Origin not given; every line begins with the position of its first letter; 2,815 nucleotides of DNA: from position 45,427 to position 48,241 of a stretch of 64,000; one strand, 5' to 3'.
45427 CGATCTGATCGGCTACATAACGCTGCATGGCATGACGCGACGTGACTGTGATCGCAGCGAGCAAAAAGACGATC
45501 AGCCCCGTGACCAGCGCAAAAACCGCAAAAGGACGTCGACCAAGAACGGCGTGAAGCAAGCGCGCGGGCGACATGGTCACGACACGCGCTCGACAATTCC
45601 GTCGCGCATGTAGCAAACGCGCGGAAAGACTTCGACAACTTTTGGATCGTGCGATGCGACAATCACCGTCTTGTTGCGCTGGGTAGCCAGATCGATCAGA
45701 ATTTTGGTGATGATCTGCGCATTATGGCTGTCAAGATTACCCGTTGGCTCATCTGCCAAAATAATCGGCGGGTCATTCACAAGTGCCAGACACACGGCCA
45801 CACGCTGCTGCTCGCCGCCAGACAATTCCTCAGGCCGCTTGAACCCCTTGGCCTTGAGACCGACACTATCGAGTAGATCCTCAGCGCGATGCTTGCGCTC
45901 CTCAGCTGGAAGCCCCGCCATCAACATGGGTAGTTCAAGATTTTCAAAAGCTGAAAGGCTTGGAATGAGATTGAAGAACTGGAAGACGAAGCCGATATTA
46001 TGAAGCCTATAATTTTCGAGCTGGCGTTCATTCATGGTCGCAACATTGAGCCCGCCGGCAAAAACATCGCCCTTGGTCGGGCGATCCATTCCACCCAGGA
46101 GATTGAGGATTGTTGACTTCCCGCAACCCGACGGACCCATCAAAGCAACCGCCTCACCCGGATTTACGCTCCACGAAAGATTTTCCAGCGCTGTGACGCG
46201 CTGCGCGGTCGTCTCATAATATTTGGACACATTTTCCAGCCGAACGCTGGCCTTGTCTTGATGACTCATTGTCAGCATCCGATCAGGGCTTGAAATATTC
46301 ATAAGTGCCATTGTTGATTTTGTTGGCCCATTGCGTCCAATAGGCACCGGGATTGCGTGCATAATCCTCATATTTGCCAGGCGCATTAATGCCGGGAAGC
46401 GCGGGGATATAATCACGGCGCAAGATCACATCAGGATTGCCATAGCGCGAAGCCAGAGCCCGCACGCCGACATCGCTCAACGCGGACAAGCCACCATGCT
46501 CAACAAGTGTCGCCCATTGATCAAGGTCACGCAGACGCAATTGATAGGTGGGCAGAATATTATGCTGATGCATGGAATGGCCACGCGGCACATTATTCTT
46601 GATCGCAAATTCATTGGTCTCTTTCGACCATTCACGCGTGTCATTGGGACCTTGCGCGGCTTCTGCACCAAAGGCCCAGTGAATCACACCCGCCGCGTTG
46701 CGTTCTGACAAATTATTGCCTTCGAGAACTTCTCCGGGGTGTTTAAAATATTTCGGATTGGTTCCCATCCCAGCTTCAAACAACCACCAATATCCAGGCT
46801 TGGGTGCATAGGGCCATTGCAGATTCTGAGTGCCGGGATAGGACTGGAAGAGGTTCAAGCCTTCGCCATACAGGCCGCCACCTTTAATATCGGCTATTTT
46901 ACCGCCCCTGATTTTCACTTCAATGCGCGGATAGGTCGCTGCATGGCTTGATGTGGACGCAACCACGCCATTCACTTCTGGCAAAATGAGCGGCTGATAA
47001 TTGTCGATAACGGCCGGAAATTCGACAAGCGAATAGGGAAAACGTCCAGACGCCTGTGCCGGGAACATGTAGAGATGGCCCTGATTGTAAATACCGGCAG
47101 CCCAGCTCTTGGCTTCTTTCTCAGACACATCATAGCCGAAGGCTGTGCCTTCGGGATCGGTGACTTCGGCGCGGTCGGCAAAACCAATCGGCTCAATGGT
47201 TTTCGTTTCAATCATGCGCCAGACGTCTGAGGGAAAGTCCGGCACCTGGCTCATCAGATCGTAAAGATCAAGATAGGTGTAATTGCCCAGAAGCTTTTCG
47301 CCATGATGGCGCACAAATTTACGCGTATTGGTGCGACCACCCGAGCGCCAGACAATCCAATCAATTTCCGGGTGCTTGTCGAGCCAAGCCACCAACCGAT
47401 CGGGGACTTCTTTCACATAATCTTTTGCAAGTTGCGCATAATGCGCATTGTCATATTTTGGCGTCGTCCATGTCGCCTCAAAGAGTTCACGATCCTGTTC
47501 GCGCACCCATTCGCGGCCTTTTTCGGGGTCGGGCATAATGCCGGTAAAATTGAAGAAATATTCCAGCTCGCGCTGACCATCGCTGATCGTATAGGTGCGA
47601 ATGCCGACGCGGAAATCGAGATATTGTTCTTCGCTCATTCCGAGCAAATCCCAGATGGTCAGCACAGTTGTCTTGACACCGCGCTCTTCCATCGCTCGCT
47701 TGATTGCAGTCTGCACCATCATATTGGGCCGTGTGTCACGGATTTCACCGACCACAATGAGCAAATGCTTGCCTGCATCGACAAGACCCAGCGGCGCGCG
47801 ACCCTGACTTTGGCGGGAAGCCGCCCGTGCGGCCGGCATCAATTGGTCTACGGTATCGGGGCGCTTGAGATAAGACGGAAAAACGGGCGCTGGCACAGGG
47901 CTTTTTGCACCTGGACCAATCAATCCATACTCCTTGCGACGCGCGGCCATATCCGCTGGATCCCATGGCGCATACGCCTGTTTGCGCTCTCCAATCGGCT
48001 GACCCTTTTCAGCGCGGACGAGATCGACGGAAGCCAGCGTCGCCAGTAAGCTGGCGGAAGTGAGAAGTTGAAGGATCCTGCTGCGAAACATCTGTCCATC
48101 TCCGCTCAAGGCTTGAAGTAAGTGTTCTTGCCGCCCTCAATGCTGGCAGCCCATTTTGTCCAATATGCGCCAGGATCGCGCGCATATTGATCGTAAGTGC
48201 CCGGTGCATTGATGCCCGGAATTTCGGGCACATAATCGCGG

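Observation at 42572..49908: Operon coupling a MacB/FtsEX-type ABC machine to two paralogous secreted ~600-aa M29/NicX-like proteins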

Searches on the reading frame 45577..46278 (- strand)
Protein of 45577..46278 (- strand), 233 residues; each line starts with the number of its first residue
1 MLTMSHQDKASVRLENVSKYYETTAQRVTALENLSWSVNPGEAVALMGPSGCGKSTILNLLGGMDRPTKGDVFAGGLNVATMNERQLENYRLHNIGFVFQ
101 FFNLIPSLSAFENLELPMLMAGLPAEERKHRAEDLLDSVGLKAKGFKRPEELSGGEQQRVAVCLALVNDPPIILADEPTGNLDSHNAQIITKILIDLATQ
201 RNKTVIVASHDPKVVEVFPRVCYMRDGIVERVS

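Call 3: search_protein_families(library=pfam, proteins=[window:45577-46278:-], max_evalue=0.01)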
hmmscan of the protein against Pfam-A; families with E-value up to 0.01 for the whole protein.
window:45577-46278:- (233 aa): 7 families
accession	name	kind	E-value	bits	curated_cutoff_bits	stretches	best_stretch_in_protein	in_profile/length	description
PF00005.33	ABC_tran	-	3.5e-33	115.5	25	1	31-179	1-136/137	ABC transporter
PF13304.12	AAA_21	-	3.8e-08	34.2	27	1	149-215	235-303/304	AAA domain, putative AbiEii toxin, Type IV TA system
PF02463.25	SMC_N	-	3.2e-07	30.5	40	1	130-218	121-205/220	RecF/RecN/SMC N terminal domain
PF03193.22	RsgA_GTPase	-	1.7e-05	25.2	30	1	14-64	79-129/174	RsgA GTPase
PF13555.12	AAA_29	-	0.0031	17.7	27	1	35-58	16-39/61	P-loop containing region of AAA domain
PF13191.12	AAA_16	-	0.0055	17.7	32.6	0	37-206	18-136/167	AAA ATPase domain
PF13521.12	AAA_28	-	0.006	17.2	27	0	44-62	2-20/164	AAA domain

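Call 4: search_protein_families(library=ncbifam, proteins=[window:45577-46278:-], max_evalue=0.01)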
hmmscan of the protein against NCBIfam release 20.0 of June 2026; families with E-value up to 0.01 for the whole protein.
window:45577-46278:- (233 aa): 190 families (the best 25 are shown)
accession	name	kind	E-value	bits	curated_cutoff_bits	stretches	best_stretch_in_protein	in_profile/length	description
TIGR02211.1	LolD_lipo_ex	equivalog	1.3e-65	221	307.75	1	13-229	3-219/221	lipoprotein-releasing ABC transporter ATP-binding protein LolD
NF008639.0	PRK11629.1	equivalog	1.4e-58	198.1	360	1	9-229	4-224/234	lipoprotein-releasing ABC transporter ATP-binding protein LolD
NF007826.0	PRK10535.1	equivalog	1.1e-57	195.7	966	1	11-229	4-221/648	macrolide ABC transporter ATP-binding protein/permease MacB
TIGR02673.1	FtsE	equivalog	4.3e-57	193.2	264.85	1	12-226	2-212/214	cell division ATP-binding protein FtsE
TIGR03608.1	L_ocin_972_ABC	subfamily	3.5e-55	186.7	254.85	1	14-222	1-204/206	putative bacteriocin export ABC transporter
NF038007.1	ABC_ATP_DarD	equivalog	2.2e-54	184.3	375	1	12-227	2-216/218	darobactin export ABC transporter ATP-binding protein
TIGR02982.1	heterocyst_DevA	subfamily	5e-53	179.9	295.8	1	12-229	2-219/220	ABC exporter ATP-binding subunit, DevA family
NF007879.0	PRK10584.1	equivalog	2.5e-50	171.3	336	1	11-229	6-224/228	putative ABC transporter ATP-binding protein YbbA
NF040933.2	ABC_arch_GlcV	equivalog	5e-47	160.5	450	1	11-230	2-221/357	glucose ABC transporter ATP-binding protein GlcV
TIGR02315.1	ABC_phnC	equivalog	9.5e-46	156.2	266.1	1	12-227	2-222/243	phosphonate ABC transporter ATP-binding protein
TIGR01186.1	proV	subfamily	3.2e-45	154.8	326.6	1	29-230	7-209/363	betaine/proline/choline family ABC transporter ATP-binding protein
TIGR02314.1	ABC_MetN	equivalog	2e-42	145.5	499.7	1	12-217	2-206/343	methionine ABC transporter ATP-binding protein MetN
TIGR03265.1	PhnT2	equivalog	5.7e-41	140.9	457.7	1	11-232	4-216/353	putative 2-aminoethylphosphonate ABC transporter ATP-binding protein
NF006987.0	PRK09452.1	equivalog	2.4e-40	138.4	482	1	5-231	11-228/378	spermidine/putrescine ABC transporter ATP-binding protein PotA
TIGR03415.1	ABC_choXWV_ATP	equivalog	2.5e-38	132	483.75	1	24-228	33-242/382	choline ABC transporter ATP-binding protein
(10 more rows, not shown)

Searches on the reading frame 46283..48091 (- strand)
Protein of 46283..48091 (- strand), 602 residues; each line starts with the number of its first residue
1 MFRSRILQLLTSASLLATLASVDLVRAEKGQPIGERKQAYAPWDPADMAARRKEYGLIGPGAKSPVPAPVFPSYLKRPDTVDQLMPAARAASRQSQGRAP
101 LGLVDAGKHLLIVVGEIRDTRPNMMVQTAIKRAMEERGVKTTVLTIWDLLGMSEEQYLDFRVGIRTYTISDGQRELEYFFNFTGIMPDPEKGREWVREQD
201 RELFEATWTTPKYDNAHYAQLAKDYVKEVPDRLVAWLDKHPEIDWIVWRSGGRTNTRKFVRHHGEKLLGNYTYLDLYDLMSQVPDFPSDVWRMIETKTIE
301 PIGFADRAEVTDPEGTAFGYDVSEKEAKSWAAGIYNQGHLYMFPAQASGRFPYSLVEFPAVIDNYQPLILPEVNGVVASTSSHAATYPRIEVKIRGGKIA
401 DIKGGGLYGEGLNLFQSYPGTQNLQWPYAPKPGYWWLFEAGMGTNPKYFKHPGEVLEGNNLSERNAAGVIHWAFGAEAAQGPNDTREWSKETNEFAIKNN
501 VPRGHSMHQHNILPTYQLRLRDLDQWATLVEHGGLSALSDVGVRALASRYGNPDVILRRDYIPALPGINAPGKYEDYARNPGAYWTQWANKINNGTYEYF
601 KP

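Call 3: search_protein_families(library=pfam, proteins=[window:46283-48091:-], max_evalue=0.01)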
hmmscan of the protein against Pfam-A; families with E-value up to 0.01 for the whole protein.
window:46283-48091:- (602 aa): 0 families

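Call 4: search_protein_families(library=ncbifam, proteins=[window:46283-48091:-], max_evalue=0.01)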
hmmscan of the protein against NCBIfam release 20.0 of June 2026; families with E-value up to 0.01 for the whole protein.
window:46283-48091:- (602 aa): 0 families

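Call 7: search_protein_families(library=pfam, proteins=[window:46283-48091:-], max_evalue=10)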
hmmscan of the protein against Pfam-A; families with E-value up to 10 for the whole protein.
window:46283-48091:- (602 aa): 0 families
